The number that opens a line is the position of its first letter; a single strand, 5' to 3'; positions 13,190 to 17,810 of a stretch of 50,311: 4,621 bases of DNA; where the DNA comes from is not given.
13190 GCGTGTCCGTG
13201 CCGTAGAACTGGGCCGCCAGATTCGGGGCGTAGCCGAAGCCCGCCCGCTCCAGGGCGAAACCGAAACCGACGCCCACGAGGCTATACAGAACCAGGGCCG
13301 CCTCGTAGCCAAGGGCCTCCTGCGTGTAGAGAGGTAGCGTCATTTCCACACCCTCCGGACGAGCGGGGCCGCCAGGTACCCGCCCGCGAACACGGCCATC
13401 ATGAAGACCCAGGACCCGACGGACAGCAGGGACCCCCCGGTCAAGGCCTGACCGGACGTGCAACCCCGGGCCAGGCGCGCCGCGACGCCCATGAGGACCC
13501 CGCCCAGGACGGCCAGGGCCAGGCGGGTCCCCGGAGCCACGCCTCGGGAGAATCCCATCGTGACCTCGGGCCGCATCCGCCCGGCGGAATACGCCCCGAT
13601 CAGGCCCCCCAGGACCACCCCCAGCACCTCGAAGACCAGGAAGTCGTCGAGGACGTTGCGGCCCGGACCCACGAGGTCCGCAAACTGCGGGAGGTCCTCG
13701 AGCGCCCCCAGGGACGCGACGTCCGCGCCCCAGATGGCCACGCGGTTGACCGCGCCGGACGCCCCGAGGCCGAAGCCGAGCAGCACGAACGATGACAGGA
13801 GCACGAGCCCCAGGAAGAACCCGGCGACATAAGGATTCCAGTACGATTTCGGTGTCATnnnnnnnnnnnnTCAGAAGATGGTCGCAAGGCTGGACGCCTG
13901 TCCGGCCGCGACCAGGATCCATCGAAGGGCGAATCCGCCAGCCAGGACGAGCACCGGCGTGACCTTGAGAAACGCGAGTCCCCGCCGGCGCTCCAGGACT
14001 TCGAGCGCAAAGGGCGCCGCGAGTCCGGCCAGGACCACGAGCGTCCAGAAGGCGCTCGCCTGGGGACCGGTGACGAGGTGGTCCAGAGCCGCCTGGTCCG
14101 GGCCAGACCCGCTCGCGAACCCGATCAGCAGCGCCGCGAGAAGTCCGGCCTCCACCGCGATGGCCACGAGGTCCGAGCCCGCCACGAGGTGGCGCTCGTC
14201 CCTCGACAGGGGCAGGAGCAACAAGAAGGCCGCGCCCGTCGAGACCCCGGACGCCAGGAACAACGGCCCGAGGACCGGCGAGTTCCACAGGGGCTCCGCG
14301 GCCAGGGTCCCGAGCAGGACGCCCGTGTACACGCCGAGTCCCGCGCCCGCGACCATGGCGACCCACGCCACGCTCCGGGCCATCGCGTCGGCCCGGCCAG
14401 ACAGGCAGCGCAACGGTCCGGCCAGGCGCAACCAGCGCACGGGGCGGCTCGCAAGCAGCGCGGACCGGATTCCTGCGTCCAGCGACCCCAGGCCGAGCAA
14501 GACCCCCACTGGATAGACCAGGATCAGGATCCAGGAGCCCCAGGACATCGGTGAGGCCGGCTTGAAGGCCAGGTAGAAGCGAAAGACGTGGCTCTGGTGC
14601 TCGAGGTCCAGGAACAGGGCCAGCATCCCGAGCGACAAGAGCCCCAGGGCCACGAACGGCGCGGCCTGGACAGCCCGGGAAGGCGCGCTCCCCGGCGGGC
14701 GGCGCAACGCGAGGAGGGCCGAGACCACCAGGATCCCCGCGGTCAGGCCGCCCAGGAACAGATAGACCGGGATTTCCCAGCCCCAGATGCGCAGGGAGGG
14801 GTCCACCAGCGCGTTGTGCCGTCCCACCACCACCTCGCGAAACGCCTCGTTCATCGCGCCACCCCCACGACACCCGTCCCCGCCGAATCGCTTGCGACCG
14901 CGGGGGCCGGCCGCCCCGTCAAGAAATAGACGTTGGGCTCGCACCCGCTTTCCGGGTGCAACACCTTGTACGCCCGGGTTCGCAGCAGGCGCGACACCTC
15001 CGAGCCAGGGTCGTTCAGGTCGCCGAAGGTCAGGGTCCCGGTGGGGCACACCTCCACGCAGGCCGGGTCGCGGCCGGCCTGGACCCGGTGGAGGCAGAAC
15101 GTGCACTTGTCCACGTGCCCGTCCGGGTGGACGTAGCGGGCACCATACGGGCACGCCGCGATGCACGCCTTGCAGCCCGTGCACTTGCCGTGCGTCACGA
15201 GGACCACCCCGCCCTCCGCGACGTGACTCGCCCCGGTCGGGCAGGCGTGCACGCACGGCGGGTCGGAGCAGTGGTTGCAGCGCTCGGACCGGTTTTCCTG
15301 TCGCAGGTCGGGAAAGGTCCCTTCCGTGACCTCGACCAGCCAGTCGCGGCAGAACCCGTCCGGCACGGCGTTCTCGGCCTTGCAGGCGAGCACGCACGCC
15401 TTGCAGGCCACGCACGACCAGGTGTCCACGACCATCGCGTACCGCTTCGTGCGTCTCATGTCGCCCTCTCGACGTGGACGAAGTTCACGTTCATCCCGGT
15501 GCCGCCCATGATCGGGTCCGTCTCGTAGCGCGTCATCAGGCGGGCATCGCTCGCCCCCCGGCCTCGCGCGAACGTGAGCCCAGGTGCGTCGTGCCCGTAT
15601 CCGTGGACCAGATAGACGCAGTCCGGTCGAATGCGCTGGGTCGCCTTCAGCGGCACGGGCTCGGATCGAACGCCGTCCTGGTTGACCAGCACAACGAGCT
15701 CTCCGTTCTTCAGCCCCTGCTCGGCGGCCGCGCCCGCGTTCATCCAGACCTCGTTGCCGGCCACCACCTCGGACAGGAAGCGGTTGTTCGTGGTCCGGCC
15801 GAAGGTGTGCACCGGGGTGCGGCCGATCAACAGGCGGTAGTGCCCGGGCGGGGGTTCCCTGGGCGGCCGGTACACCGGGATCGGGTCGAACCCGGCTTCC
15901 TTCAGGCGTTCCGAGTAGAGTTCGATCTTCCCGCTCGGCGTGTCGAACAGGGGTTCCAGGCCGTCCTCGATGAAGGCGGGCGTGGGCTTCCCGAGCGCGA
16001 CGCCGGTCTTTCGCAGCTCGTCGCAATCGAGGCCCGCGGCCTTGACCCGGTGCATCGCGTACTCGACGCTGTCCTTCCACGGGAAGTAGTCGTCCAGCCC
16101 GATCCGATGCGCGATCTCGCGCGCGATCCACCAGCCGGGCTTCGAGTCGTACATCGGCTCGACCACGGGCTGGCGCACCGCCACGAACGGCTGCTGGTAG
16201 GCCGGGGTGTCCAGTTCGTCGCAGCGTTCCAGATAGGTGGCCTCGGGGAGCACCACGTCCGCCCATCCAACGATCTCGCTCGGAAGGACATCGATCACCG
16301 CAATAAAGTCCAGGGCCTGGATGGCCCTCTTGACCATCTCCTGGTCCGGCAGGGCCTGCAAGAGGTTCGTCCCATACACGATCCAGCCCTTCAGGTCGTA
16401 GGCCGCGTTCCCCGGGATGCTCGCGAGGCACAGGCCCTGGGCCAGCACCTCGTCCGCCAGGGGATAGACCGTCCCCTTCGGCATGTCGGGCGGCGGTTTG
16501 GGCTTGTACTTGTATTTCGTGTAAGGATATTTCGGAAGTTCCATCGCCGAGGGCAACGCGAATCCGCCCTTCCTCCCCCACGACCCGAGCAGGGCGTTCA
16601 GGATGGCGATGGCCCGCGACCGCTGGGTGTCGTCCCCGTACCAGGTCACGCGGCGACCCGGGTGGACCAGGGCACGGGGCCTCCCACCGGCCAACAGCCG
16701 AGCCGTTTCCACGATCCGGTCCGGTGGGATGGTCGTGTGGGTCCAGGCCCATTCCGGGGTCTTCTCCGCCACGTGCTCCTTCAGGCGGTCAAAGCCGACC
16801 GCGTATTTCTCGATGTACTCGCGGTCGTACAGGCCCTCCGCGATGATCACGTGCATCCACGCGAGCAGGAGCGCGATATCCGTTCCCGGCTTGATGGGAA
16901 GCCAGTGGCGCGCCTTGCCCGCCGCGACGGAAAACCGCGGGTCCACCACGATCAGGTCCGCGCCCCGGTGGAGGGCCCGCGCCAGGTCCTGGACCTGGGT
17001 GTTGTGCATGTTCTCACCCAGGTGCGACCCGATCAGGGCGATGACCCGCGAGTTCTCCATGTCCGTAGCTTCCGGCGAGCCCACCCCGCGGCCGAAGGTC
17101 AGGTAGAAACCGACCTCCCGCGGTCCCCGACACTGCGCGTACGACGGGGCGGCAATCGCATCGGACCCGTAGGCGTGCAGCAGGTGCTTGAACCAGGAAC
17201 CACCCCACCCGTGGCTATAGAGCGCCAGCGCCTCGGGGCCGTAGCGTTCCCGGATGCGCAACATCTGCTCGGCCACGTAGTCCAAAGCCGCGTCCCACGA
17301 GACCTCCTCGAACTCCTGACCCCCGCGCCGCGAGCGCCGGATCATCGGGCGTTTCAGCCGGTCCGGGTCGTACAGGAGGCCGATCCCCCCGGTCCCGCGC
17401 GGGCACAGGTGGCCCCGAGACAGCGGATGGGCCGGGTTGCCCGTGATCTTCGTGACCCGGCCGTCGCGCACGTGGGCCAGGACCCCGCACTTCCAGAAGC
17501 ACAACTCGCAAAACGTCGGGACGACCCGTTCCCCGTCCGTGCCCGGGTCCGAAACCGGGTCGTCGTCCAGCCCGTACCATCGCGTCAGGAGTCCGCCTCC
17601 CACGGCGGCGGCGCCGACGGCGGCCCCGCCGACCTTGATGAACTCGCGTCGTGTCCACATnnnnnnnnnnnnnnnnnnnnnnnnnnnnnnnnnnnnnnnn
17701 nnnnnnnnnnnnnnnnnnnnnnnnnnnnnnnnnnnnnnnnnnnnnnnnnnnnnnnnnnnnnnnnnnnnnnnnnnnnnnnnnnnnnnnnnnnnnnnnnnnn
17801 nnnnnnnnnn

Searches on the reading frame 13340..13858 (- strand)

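Call 85: search_protein_families(library=pfam, proteins=[window:13340-13858:-], max_evalue=0.001)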
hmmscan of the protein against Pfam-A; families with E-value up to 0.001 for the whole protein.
window:13340-13858:- (172 aa): 1 family
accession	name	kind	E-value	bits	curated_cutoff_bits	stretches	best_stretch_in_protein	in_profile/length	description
PF04143.19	Sulf_transp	-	3.2e-20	73.4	27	1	5-161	175-309/310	Sulphur transport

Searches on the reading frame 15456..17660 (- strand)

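Call 85: search_protein_families(library=pfam, proteins=[window:15456-17660:-], max_evalue=0.001)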
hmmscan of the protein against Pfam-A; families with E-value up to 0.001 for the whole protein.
window:15456-17660:- (734 aa): 3 families
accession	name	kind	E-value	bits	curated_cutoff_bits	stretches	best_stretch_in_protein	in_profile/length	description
PF00384.28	Molybdopterin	-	1.2e-46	159.8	24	1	101-518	1-352/353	Molybdopterin oxidoreductase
PF04879.21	Molybdop_Fe4S4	-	2.5e-15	56.6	22.7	1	45-97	2-54/55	Molybdopterin oxidoreductase Fe4S4 domain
PF01568.27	Molydop_binding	-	4.3e-11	43.3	26.8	1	610-724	3-107/110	Molydopterin dinucleotide binding domain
